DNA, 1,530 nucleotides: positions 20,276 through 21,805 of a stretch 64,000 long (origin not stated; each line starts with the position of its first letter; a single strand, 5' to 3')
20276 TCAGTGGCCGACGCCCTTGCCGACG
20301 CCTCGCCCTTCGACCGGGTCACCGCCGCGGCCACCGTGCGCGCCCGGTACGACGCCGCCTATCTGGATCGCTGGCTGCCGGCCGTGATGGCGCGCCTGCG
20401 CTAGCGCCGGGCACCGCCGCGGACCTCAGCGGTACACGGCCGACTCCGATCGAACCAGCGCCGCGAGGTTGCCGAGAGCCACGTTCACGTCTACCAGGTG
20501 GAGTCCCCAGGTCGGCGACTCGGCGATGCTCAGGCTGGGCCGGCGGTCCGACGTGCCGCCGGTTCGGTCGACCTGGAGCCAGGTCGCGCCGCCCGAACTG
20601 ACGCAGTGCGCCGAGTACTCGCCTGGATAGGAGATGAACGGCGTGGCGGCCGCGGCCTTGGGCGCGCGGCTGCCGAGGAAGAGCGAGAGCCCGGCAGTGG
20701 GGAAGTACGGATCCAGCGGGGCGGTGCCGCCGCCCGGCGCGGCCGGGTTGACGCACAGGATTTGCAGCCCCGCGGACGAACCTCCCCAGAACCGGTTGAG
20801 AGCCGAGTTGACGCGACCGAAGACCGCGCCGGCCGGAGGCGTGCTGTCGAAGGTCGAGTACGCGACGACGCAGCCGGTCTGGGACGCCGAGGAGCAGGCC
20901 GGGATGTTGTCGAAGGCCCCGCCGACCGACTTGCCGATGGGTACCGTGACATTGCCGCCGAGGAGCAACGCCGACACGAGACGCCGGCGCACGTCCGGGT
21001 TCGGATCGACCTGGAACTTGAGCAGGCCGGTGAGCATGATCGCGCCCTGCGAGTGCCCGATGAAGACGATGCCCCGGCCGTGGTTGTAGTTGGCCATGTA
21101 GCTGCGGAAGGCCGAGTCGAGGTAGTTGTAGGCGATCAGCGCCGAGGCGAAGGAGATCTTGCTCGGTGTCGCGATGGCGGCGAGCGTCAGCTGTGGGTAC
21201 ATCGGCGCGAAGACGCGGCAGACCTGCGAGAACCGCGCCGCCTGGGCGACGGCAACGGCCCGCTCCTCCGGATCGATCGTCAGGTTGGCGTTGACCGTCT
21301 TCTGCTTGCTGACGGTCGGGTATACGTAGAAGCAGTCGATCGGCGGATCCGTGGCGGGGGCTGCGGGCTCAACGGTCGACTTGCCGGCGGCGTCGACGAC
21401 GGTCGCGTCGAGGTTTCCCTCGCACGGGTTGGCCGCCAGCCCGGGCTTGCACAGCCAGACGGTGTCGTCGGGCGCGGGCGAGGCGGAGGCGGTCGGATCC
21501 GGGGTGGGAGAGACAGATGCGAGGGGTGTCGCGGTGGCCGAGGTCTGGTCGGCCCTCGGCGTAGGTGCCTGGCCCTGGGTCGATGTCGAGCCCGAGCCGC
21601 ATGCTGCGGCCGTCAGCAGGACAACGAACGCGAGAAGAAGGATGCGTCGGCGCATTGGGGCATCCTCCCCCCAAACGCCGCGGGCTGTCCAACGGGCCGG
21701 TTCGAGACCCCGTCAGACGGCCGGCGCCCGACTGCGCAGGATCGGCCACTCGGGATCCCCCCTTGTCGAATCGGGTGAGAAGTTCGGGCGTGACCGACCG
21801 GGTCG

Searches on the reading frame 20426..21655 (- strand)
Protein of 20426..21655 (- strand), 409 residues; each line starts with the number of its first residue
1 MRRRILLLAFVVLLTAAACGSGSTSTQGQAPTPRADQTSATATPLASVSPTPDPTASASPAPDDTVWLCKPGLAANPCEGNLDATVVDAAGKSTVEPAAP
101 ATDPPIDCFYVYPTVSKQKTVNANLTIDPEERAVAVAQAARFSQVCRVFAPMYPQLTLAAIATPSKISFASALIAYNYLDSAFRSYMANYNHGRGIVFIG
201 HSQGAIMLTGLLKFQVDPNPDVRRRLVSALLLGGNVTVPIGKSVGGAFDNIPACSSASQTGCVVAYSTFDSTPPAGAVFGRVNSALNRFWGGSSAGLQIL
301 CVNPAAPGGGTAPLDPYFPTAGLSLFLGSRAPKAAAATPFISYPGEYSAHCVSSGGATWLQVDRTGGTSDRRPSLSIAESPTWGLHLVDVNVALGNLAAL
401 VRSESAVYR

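Call 76: search_protein_families(library=pfam, proteins=[window:20426-21655:-], max_evalue=0.001)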
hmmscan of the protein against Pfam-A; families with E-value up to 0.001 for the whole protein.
window:20426-21655:- (409 aa): 1 family
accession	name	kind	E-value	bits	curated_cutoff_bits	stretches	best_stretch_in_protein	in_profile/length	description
PF11288.14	DUF3089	-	1.9e-47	161.9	23.4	1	106-306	1-203/207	Protein of unknown function (DUF3089)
